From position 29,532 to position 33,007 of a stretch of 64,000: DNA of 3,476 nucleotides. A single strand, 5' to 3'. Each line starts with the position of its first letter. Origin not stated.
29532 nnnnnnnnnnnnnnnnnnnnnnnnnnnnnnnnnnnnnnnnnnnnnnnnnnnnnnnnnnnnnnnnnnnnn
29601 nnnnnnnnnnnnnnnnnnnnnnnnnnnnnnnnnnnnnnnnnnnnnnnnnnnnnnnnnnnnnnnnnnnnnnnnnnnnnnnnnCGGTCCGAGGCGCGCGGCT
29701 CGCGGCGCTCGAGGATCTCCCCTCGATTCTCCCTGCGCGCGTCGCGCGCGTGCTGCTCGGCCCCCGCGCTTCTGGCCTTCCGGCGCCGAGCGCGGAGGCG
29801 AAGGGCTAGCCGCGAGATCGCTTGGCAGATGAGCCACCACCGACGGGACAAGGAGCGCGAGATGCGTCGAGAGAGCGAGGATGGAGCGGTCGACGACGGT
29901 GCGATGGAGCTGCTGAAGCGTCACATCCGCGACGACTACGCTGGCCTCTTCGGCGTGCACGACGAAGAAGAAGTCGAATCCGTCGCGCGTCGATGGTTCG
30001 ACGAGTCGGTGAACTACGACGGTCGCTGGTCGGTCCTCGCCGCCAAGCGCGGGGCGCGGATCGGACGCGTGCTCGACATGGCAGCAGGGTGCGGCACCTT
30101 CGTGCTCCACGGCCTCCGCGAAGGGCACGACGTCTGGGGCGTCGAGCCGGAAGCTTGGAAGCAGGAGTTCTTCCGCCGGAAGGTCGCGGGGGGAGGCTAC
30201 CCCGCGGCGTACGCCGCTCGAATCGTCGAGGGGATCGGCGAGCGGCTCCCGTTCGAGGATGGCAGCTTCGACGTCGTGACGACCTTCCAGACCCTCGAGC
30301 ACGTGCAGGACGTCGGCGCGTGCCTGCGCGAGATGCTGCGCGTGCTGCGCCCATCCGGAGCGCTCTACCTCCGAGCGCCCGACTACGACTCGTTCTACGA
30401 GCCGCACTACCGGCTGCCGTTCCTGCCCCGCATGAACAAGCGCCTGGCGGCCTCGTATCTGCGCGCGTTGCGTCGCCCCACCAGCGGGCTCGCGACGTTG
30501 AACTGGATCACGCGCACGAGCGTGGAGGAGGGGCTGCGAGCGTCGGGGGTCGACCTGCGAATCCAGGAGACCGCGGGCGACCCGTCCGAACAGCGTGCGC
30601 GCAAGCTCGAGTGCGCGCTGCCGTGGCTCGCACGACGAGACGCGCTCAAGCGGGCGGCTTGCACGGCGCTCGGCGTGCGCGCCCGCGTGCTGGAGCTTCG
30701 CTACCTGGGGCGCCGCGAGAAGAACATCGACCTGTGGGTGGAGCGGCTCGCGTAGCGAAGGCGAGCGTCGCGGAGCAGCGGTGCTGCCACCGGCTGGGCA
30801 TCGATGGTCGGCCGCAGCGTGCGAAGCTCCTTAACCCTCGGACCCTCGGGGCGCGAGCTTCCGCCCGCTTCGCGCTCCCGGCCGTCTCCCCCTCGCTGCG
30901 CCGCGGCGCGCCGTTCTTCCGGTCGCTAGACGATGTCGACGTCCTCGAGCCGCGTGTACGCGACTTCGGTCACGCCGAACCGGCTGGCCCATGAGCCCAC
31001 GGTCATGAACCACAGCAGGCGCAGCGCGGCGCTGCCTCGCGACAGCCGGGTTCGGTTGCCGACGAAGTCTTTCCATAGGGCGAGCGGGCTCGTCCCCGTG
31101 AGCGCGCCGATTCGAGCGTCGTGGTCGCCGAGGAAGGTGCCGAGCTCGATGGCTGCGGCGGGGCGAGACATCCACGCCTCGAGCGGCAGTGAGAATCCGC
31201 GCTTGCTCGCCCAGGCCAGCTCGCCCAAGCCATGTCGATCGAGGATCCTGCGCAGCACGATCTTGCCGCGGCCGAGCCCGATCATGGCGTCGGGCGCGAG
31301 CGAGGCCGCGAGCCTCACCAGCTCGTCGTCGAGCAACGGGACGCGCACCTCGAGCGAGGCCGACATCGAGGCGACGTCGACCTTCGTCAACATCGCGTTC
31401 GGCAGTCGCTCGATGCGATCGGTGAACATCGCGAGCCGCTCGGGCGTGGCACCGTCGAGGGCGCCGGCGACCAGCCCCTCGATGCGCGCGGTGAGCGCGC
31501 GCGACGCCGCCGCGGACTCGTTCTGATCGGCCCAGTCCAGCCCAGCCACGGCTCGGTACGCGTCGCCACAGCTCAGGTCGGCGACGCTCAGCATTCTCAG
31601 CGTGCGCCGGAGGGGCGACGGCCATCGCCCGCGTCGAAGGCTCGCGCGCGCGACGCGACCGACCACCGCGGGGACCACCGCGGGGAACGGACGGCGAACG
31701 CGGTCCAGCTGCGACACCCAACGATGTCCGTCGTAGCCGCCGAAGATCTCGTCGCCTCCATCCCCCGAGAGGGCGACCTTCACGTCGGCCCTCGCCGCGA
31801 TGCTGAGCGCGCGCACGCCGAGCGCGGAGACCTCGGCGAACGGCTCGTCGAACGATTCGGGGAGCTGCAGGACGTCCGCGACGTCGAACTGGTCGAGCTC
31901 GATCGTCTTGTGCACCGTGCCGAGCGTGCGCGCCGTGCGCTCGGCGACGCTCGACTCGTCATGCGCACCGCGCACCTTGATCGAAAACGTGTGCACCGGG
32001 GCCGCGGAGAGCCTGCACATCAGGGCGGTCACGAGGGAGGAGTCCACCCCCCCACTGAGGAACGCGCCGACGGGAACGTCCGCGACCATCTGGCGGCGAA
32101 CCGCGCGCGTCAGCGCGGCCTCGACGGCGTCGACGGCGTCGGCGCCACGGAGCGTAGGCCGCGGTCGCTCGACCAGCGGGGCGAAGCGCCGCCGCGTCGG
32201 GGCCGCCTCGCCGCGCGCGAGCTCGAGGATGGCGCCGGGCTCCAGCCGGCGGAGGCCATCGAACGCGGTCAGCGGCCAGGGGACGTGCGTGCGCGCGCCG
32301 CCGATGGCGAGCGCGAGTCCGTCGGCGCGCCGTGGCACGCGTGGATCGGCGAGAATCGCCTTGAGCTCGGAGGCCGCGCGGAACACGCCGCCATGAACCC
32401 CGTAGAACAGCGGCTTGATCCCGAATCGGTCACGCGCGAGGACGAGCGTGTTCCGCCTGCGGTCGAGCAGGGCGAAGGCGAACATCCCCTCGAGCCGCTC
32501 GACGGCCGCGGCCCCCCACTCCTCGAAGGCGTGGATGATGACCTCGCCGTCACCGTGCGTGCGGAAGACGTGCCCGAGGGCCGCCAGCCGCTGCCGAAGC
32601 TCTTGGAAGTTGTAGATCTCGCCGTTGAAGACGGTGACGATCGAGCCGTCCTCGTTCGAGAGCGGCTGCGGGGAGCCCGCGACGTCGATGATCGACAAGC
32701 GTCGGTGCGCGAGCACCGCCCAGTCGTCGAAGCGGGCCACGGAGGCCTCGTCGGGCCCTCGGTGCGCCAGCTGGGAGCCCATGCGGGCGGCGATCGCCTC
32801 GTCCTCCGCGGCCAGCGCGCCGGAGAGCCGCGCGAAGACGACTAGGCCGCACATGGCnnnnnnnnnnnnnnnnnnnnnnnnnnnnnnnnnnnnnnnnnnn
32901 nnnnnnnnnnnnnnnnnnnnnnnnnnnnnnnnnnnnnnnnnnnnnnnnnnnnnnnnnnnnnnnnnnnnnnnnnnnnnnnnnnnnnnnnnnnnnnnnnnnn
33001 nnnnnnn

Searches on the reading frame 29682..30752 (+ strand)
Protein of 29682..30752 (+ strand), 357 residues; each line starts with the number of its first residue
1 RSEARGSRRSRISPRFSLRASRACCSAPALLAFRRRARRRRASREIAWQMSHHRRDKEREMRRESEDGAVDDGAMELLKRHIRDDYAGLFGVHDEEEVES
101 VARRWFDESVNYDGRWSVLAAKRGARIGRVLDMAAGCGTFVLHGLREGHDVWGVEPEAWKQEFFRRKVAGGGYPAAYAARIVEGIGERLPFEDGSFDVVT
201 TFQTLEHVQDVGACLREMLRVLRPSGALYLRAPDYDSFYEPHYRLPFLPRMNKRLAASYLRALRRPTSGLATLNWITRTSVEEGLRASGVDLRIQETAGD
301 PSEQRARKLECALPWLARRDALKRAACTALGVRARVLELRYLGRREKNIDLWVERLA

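Call 58: search_protein_families(library=pfam, proteins=[window:29682-30752:+], max_evalue=0.0001)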
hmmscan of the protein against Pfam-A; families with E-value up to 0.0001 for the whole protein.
window:29682-30752:+ (357 aa): 6 families
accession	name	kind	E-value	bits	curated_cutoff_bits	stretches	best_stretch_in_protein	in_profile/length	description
PF08241.18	Methyltransf_11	-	2.2e-17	63.9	21.2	1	131-229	1-94/95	Methyltransferase domain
PF13649.12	Methyltransf_25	-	4.3e-14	53.4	27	1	130-226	1-97/97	Methyltransferase domain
PF13489.12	Methyltransf_23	-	1e-13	51.8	27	1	123-289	19-158/164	Methyltransferase domain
PF01209.24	Ubie_methyltran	-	1.1e-09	38.4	20.1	1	121-258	45-184/233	ubiE/COQ5 methyltransferase family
PF13847.12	Methyltransf_31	-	1.1e-08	35.4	27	1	150-234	30-113/145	Methyltransferase domain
PF08242.18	Methyltransf_12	-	2.7e-07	31.7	30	1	131-227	1-97/98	Methyltransferase domain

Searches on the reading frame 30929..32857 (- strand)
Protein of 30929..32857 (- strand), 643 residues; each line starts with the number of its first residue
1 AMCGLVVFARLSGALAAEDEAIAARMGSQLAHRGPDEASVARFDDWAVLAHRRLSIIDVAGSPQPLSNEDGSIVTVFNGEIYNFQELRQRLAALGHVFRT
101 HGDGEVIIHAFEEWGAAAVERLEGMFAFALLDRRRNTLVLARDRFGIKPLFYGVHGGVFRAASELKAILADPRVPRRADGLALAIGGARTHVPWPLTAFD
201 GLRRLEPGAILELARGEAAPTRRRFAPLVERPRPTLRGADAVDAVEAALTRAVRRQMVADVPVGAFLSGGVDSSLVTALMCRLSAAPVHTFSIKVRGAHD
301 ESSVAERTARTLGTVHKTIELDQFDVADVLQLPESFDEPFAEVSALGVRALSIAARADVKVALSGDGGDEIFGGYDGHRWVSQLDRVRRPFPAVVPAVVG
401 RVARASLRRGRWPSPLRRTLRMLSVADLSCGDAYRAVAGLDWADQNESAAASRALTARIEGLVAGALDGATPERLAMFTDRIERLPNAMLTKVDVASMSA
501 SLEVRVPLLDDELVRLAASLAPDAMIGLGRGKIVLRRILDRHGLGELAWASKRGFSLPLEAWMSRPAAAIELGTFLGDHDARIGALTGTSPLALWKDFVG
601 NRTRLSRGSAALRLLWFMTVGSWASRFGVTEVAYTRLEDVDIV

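Call 58: search_protein_families(library=pfam, proteins=[window:30929-32857:-], max_evalue=0.0001)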
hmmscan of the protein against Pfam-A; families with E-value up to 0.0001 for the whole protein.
window:30929-32857:- (643 aa): 3 families
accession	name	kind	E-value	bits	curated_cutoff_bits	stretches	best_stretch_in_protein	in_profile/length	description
PF00733.27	Asn_synthase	-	1.9e-67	228.9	21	1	245-566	2-299/354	Asparagine synthase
PF13537.11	GATase_7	-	2e-46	157.4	25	1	51-170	1-123/123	Glutamine amidotransferase domain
PF13522.11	GATase_6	-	1.5e-42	145.1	27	1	36-164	2-130/130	Glutamine amidotransferase domain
